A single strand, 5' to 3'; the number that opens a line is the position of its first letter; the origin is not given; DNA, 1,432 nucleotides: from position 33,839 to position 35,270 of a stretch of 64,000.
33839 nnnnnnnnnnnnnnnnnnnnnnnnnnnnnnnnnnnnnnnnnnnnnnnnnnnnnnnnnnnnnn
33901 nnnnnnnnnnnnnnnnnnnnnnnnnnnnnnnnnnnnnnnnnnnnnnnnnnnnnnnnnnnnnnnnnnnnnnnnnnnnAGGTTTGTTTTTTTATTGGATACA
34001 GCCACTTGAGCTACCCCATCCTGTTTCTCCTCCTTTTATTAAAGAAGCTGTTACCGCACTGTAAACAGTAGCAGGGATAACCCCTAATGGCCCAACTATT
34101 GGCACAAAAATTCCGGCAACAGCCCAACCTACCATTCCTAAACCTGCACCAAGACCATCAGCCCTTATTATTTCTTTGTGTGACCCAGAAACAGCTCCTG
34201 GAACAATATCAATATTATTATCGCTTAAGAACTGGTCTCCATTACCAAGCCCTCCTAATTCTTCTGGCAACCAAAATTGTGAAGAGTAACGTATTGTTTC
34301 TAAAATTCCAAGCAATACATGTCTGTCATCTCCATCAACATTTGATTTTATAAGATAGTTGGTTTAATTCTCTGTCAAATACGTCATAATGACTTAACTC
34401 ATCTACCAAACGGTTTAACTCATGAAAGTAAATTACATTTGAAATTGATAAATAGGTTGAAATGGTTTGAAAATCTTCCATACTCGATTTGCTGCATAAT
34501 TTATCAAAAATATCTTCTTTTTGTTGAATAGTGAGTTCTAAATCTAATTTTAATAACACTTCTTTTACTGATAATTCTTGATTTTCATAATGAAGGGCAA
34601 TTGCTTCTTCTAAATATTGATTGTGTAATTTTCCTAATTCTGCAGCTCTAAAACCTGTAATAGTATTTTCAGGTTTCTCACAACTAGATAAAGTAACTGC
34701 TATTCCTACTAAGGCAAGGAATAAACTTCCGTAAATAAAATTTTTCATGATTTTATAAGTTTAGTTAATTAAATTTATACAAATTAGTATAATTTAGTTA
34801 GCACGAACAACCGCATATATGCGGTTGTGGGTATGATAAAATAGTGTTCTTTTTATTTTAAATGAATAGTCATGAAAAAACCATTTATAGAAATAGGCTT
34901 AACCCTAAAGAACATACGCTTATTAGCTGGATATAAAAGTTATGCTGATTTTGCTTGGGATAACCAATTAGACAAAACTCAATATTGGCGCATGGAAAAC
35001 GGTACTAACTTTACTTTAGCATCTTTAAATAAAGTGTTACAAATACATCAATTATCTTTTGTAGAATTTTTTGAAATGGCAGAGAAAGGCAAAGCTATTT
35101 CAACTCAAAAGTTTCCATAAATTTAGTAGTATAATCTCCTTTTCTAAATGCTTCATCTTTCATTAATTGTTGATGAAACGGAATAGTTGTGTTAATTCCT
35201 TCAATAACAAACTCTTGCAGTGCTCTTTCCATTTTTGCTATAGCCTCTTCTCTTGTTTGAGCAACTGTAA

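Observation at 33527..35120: Orphan 4-gene module (XRE regulator / palindrome / lipoprotein / Gly-rich hydrophobic protein / 4-TM protein) inserted between dxs and the accC lipid-synthesis cluster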

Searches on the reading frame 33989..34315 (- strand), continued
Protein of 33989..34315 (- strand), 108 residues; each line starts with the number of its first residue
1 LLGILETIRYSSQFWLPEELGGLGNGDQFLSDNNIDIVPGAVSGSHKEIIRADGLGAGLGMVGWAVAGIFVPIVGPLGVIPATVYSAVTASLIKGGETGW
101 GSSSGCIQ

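Call 44: fold_search(model_id=the predicted structure, library=pdb)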
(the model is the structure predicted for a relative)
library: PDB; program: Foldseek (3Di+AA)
matches with E <= 10: 131; with E <= 0.001: 0
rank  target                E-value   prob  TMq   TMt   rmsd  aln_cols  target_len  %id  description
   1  8hdu_E                7.9e-01  0.11  0.15  0.21  13.2       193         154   12  De novo design cavitated protein without predefined topology (released 2023-01-18)
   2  8hdu_D                1.2e+00  0.08  0.14  0.20  13.8       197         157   12  De novo design cavitated protein without predefined topology (released 2023-01-18)
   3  1knc_A                1.5e+00  0.07  0.13  0.19  18.2       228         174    8  Structure of AhpD from Mycobacterium tuberculosis, a novel enzyme with thioredoxin-like activity. (released 2002-01-23)
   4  9qqm                  1.5e+00  0.06  0.15  0.12  18.6       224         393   14  Auxin transporter-like protein 3 (LAX3) in the inward open state, apo (released 2025-08-13)
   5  1lw1_C                1.9e+00  0.11  0.17  0.25  14.4       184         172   10  Crystal Structure Of Mycobacterium Tuberculosis Alkylperoxidase Ahpd H137F mutant (released 2002-07-17)
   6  1gu9_F                2.0e+00  0.11  0.18  0.25  14.6       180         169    9  Crystal Structure of Mycobacterium tuberculosis Alkylperoxidase AhpD (released 2002-02-14)
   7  7c9i_B                2.0e+00  0.04  0.14  0.13  21.2       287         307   11  Human gamma-secretase in complex with small molecule L-685,458 (released 2021-01-27)
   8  6a4w_A                2.2e+00  0.06  0.16  0.20  19.4       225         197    8  AcrR from Mycobacterium tuberculosis (released 2019-06-26)
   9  3wcb_A                2.4e+00  0.08  0.17  0.15  14.3       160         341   16  The complex structure of TcSQS with ligand, BPH1237 (released 2014-06-18)
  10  6lr4_B                2.4e+00  0.04  0.15  0.15  20.4       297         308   10  Molecular basis for inhibition of human gamma-secretase by small molecule (released 2021-01-27)
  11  8hpn_B                2.5e+00  0.04  0.13  0.14  17.1       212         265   11  LpqY-SugABC in state 3 (released 2023-09-06)
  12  7y12_R                2.6e+00  0.04  0.14  0.15  21.4       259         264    8  Cryo-EM structure of MrgD-Gi complex with beta-alanine (released 2022-07-20)
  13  5a63_B                2.6e+00  0.03  0.13  0.15  18.3       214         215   15  Cryo-EM structure of the human gamma-secretase complex at 3.4 angstrom resolution. (released 2015-08-05)
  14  1gu9_C                2.8e+00  0.08  0.18  0.25  13.9       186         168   10  Crystal Structure of Mycobacterium tuberculosis Alkylperoxidase AhpD (released 2002-02-14)
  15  4wk5                  2.8e+00  0.03  0.11  0.12  18.1       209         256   11  Crystal structure of a Isoprenoid Synthase family member from Thermotoga neapolitana DSM 4359, target EFI-509458 (released 2014-11-19)
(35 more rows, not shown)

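Call 50: search_solved_structures(query=A2, max_evalue=10, show_alignments=2)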
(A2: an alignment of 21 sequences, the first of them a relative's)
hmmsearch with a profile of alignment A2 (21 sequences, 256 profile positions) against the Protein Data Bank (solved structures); distinct sequences matched with E-value up to 10: 19.
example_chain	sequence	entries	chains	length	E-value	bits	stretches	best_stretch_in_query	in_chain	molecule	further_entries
6fcg_A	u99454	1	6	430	0.08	15.4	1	6-52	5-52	Glycoside hydrolase, GH17 family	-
4nzw_A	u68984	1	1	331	0.22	14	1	72-164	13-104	Calcium-binding protein 39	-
9zdm_B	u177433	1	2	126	0.28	13.6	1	73-132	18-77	Probable Rhs-family protein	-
6h48_A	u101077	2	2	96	0.32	13.5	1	46-75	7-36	Orf20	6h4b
4fza_A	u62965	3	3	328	0.37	13.2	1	74-164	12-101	Calcium-binding protein 39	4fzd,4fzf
4o27_A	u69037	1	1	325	0.41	13.1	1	74-164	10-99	Calcium-binding protein 39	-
8y3o_D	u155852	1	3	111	0.47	12.9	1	163-198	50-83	Light chain of B1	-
8zl9_B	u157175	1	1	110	0.53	12.7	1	163-197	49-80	G6 Light chain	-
4kzg_A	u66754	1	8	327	0.76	12.2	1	74-165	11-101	Zgc:86716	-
3zth_A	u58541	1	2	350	2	10.8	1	102-156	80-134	STU0660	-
8vsu_A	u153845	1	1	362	2.1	10.8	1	73-164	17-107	Calcium-binding protein 39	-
4wlp_A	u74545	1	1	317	2.8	10.4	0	2-82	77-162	Ubiquitin carboxyl-terminal hydrolase isozyme L5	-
1upk_A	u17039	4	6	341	3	10.3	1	73-164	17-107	MO25 PROTEIN | CALCIUM-BINDING PROTEIN 39 | Protein Mo25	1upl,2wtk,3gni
7wjc_A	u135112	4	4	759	6.1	9.2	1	75-121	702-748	Alpha-xylosidase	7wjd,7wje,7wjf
7wj9_A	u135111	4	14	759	6.2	9.2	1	75-121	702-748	Alpha-xylosidase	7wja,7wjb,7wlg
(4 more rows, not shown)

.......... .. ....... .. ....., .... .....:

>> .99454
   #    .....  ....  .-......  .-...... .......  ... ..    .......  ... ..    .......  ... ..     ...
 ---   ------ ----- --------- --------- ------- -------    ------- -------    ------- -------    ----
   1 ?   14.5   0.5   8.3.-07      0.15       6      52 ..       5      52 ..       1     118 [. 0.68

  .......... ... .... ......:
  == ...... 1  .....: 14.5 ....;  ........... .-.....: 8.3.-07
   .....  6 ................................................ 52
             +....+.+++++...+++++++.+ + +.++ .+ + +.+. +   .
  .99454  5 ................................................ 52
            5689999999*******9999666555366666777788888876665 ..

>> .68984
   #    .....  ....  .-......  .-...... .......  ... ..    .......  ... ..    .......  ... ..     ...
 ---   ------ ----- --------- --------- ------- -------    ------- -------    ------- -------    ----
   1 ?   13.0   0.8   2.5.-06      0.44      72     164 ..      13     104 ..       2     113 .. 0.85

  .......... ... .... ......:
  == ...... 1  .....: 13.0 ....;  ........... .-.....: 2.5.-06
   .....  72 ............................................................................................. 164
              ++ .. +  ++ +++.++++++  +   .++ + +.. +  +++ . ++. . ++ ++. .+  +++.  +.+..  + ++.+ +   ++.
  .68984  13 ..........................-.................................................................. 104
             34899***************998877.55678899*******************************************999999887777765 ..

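Call 51: fold_search(model_id=the predicted structure, library=viral)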
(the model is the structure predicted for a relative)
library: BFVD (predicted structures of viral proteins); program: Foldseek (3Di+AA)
matches with E <= 10: 135; with E <= 0.001: 0
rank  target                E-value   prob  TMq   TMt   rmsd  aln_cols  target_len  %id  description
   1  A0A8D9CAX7            3.5e-01  0.18  0.18  0.20  19.8       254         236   14  Uncharacterized protein [uncultured marine phage]
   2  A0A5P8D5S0            5.3e-01  0.08  0.14  0.09  27.6       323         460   11  (no name in the UniProt tables at hand)
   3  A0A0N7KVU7            7.9e-01  0.18  0.19  0.19  13.2       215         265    9  (no name in the UniProt tables at hand)
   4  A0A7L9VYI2            7.9e-01  0.07  0.13  0.09  22.7       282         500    8  (no name in the UniProt tables at hand)
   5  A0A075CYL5            8.7e-01  0.12  0.19  0.16  14.5       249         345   14  Membrane protein EE34 [Elephant endotheliotropic herpesvirus 5]
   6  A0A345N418            9.9e-01  0.07  0.15  0.14  24.8       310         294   10  (no name in the UniProt tables at hand)
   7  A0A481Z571            1.1e+00  0.10  0.19  0.12  19.5       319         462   15  Uncharacterized protein [Pithovirus LCPAC102]
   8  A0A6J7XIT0            1.3e+00  0.07  0.13  0.09  19.8       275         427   11  Uncharacterized protein [uncultured Caudovirales phage]
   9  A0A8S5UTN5            1.3e+00  0.04  0.13  0.11  20.2       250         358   12  Uncharacterized protein [Myoviridae sp. ctYA416]
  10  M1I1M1                1.4e+00  0.11  0.17  0.15  13.6       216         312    8  (no name in the UniProt tables at hand)
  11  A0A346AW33            1.4e+00  0.07  0.16  0.13  23.2       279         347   11  (no name in the UniProt tables at hand)
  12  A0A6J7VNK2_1          1.4e+00  0.07  0.16  0.06  22.0       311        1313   11  Uncharacterized protein [uncultured Caudovirales phage]
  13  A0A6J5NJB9            1.6e+00  0.10  0.23  0.19  22.1       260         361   13  Uncharacterized protein [uncultured Caudovirales phage]
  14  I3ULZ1                1.6e+00  0.04  0.13  0.14  19.9       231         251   11  Uncharacterized protein (Fragment) [Synechococcus phage S-CBP3]
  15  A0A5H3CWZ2            1.7e+00  0.15  0.22  0.29  17.7       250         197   10  Bcl2 [Branchiostoma lancelet adintovirus]
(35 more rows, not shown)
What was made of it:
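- Tried and rejected: Foldseek against PDB and BFVD gave nothing below E 0.35 (calls 44, 51).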

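Call 55: find_encoding_contigs(protein=P0002, flank=6000, max_places=3)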
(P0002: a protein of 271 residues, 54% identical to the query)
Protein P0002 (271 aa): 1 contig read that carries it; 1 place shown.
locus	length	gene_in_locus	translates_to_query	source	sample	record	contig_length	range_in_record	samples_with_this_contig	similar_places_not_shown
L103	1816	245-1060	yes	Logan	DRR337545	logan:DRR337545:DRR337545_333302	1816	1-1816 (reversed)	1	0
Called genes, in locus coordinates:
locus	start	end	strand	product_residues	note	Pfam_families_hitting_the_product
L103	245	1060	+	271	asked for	-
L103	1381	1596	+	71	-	-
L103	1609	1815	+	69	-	?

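Call 56: find_encoding_contigs(protein=P0009, flank=6000, max_places=3)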
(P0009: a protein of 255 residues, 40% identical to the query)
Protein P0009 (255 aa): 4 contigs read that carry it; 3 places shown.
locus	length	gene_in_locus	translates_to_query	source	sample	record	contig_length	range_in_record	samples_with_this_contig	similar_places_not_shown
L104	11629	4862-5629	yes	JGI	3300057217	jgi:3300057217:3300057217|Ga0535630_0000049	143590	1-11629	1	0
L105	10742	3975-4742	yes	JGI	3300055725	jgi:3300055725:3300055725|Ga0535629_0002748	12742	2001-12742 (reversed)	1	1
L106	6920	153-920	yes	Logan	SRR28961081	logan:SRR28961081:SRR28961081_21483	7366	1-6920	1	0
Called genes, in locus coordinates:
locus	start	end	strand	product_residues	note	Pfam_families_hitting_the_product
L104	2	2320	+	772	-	?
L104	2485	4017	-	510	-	PF28494:GlyRS_ins_1, PF00587:tRNA-synt_2b, PF03129:HGTP_anticodon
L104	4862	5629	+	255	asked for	-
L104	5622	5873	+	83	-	-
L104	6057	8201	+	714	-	PF00930:DPPIV_N, PF26549:Tricorn_N (faint), PF00326:Peptidase_S9, PF12146:Hydrolase_4 (faint)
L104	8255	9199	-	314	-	PF02661:Fic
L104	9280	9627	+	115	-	PF08818:DUF1801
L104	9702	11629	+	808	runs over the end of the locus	PF13620:CarboxypepD_reg, PF13715:CarbopepD_reg_2 (faint), PF07715:Plug (weak), PF00593:TonB_dep_Rec_b-barrel, PF14905:OMP_b-brl_3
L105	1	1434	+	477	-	?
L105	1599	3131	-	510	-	PF28494:GlyRS_ins_1, PF00587:tRNA-synt_2b, PF03129:HGTP_anticodon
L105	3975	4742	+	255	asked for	-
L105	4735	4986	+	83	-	-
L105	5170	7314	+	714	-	PF00930:DPPIV_N, PF26549:Tricorn_N (faint), PF00326:Peptidase_S9, PF12146:Hydrolase_4 (faint)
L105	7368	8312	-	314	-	PF02661:Fic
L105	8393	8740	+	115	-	PF08818:DUF1801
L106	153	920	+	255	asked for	-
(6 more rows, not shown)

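Call 62: search_protein_families(library=padloc, proteins=[window:33989-34315:-, P0020, P0002], max_evalue=1)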
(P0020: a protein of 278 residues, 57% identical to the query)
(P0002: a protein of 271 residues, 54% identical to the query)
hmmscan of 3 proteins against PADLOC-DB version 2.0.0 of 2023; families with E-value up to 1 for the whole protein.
window:33989-34315:- (108 aa): 0 families

P0020 (278 aa): 1 family
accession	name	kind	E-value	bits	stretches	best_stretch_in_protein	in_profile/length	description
PDLC00436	ThsB1|ThsB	-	0.029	11.9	1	139-194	67-118/183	TIR-like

P0002 (271 aa): 0 families

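Call 65: find_related_loci(query=A5, collection=metagenome_contigs, flank=5000)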
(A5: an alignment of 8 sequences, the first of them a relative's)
Query A5 (255 aa) in metagenome_contigs; peptide patterns used: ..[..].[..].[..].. (x = any residue, [..] = any of these).
69 stretches matched a pattern; 3 encode a relative of the query (tblastn E <= 1e-3); 3 distinct loci.
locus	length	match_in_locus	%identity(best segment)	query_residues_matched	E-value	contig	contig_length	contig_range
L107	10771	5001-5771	43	1-255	1e-56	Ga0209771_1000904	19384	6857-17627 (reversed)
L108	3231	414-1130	40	10-249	2e-51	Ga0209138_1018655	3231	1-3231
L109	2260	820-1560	35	3-254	1e-44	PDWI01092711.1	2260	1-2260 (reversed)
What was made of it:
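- Tried and rejected: A sub-alignment gave only 3 loci (call 65).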

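Call 81: search_protein_families(library=phrogs, proteins=[window:33989-34315:-, P0020, P0009], max_evalue=0.1)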
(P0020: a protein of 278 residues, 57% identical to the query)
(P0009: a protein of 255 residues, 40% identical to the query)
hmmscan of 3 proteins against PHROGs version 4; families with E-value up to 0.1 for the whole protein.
window:33989-34315:- (108 aa): 0 families

P0020 (278 aa): 0 families

P0009 (255 aa): 2 families
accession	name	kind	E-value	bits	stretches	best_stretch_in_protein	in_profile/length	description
phrog_2682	-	unknown function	0.032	16.1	1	1-30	1-31/52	-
phrog_2245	-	other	0.034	15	1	60-151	58-147/218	nucleoside triphosphate pyrophosphohydrolase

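Call 88: find_encoding_contigs(protein=P0013, flank=5000, max_places=2)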
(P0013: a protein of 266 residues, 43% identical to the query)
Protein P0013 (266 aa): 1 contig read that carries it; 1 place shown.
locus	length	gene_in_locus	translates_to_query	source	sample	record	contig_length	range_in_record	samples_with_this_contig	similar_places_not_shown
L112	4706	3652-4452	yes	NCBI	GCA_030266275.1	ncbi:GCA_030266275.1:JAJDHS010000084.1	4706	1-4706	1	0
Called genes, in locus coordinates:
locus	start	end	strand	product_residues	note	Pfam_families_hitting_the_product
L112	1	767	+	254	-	PF01872:RibD_C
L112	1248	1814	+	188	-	-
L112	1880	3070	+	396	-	-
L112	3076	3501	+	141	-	-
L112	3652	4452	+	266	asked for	-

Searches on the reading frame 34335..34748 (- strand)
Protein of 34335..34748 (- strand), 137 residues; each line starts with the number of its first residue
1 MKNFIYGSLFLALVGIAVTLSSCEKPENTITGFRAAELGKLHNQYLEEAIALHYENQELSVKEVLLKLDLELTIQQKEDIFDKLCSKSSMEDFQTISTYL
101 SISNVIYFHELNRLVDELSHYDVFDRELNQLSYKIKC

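Call 3: search_protein_families(library=pfam, proteins=[window:34335-34748:-], max_evalue=1)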
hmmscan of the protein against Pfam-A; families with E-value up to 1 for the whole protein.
window:34335-34748:- (137 aa): 1 family
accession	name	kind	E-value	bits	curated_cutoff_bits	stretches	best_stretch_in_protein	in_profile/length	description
PF22511.2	PBP2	-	0.02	15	27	1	47-90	4-48/63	PolB1 Binding Protein 2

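Call 4: search_protein_families(library=ncbifam, proteins=[window:34335-34748:-], max_evalue=1)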
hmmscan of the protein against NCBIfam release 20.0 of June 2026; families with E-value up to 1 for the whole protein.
window:34335-34748:- (137 aa): 1 family
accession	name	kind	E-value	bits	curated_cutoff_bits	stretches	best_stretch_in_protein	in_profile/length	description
TIGR01233.1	lacG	equivalog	0.027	13.4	561.2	1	14-101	211-300/472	6-phospho-beta-galactosidase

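Call 62: search_protein_families(library=padloc, proteins=[window:34335-34748:-], max_evalue=1)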
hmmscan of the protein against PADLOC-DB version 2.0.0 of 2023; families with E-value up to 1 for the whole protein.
window:34335-34748:- (137 aa): 0 families

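Call 71: find_homologous_proteins(query=A6, max_evalue=0.01)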
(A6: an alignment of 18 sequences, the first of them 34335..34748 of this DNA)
Query A6 (18 sequences) (137 aa, profile of the alignment): 7 proteins with E <= 0.01 among 3104 candidates.
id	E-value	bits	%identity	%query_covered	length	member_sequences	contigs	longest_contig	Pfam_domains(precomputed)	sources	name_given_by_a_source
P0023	3.5e-40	156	27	36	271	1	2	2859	-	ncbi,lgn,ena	-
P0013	2.4e-38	150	33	9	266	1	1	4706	-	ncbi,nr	ncbi:hypothetical protein LJC11_04970 [Bacteroidales bacterium OttesenSCG-928-I21]|nr:hypothetical p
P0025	2.4e-36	143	72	92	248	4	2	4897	-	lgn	-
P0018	7.3e-36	142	-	-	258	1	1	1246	-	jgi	-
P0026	2.6e-28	117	22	43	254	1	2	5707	-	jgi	jgi:hypothetical protein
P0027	1.1e-21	95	100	100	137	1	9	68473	-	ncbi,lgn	-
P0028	1.1e-21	95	99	100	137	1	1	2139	-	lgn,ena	-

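Call 73: find_encoding_contigs(protein=P0025, flank=5000, max_places=3)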
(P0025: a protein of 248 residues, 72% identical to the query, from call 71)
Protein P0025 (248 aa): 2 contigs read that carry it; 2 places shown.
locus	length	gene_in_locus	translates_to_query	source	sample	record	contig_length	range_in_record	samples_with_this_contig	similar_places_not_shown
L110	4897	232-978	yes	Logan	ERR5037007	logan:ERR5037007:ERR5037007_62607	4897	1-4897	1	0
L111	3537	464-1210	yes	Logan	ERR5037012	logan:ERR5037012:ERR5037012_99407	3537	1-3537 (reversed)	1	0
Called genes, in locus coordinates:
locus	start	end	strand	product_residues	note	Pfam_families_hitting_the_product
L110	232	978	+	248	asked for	-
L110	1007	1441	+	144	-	-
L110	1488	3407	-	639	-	PF13292:DXP_synthase_N, PF02779:Transket_pyr, PF02780:Transketolase_C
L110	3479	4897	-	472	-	?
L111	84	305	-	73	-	-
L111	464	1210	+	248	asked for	-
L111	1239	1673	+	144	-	-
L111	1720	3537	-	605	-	?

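Call 81: search_protein_families(library=phrogs, proteins=[window:34335-34748:-], max_evalue=0.1)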
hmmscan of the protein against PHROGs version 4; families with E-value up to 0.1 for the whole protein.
window:34335-34748:- (137 aa): 0 families

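Call 89: find_encoding_contigs(protein=P0026, flank=5000, max_places=2)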
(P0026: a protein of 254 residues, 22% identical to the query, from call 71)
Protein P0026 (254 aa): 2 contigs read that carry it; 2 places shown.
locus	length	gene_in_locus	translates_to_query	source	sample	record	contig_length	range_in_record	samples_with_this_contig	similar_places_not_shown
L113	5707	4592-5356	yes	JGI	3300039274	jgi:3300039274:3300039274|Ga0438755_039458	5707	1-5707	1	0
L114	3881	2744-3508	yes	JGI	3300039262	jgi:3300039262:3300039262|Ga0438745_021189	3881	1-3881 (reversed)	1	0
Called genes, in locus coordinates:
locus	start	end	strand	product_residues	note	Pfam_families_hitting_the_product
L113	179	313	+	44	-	-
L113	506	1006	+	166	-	PF20420:DUF6702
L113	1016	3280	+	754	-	PF01433:Peptidase_M1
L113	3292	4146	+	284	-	PF02749:QRPTase_N, PF01729:QRPTase_C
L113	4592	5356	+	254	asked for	-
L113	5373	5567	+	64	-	-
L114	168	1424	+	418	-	-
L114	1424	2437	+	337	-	-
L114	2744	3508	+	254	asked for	-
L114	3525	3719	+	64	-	-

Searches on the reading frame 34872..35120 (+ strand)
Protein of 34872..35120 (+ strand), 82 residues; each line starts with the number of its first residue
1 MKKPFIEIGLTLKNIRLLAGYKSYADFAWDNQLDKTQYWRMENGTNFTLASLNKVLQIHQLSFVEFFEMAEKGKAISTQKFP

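Call 3: search_protein_families(library=pfam, proteins=[window:34872-35120:+], max_evalue=1)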
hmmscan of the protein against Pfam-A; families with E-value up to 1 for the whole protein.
window:34872-35120:+ (82 aa): 1 family
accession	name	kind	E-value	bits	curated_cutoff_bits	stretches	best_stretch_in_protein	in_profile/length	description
PF13560.12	HTH_31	-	0.074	13.8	27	1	7-46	1-39/64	Helix-turn-helix domain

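Call 4: search_protein_families(library=ncbifam, proteins=[window:34872-35120:+], max_evalue=1)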
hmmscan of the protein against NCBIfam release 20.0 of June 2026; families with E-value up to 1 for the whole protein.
window:34872-35120:+ (82 aa): 1 family
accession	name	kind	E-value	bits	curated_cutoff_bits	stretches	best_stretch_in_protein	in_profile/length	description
NF007408.0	PRK09943.1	equivalog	0.084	12.4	211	1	48-75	48-75/185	HTH-type transcriptional regulator PuuR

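Call 62: search_protein_families(library=padloc, proteins=[window:34872-35120:+], max_evalue=1)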
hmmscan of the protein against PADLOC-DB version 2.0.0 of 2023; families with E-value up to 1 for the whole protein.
window:34872-35120:+ (82 aa): 1 family
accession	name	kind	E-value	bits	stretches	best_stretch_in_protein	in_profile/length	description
PDLC03668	Control_protein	-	1.1e-05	23.8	1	9-71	10-72/79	control protein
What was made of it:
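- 34872..35120 (+): 82-aa XRE-family regulator resembling restriction-modification controller (C) proteins. It is transcribed divergently from the lipoprotein gene. PADLOC Control_protein E 1.1e-5, positions 10-72 of 79 (call 62).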

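Call 81: search_protein_families(library=phrogs, proteins=[window:34872-35120:+], max_evalue=0.1)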
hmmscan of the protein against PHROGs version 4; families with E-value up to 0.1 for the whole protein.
window:34872-35120:+ (82 aa): 2 families
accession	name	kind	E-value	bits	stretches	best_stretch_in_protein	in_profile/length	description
phrog_3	-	transcription regulation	0.02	15.7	1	6-73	87-152/430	transcriptional repressor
phrog_6267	-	transcription regulation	0.03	15.3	1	19-72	40-94/101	transcriptional repressor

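Call 82: search_solved_structures(query=A4, max_evalue=0.1)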
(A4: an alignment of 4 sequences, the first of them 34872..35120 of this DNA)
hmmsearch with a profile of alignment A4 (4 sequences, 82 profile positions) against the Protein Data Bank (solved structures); distinct sequences matched with E-value up to 0.1: 8.
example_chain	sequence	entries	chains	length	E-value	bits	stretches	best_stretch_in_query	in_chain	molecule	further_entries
4f8d_A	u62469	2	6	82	2.5e-05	27.4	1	8-72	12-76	Regulatory protein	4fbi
4ia8_A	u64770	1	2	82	9.9e-05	25.5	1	8-72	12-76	Regulatory protein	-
3clc_A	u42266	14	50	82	0.00012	25.2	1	8-72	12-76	Regulatory protein | R-M CONTROLLER PROTEIN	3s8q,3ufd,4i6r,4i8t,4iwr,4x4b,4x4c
4i6u_A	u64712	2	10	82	0.00016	24.8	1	8-72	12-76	Regulatory protein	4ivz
3g5g_A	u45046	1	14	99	0.00021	24.4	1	8-72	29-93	Regulatory protein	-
3fya_A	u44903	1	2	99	0.00058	23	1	8-72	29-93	Regulatory protein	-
4fn3_A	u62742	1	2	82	0.00061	22.9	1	8-72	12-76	Regulatory protein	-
4i6t_A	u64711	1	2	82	0.00079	22.6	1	8-72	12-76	Regulatory protein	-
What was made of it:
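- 34872..35120 (+): PDB C.Esp1396I family (3clc, 4f8d) E 2.5e-5 to 8e-4 over residues 8-72 (call 82).
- On R-M controller (C) proteins: PDB C.Esp1396I entries E 2.5e-5 to 8e-4 (call 82).
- Closest known: Restriction-modification controller. Same: The 82-aa XRE protein matches the PADLOC Control_protein profile (E 1.1e-5, call 62) and the C.Esp1396I family in the PDB (E 2.5e-5, call 82).
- A C-protein-type controller is typical of genes that are dangerous to express (calls 62, 82).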
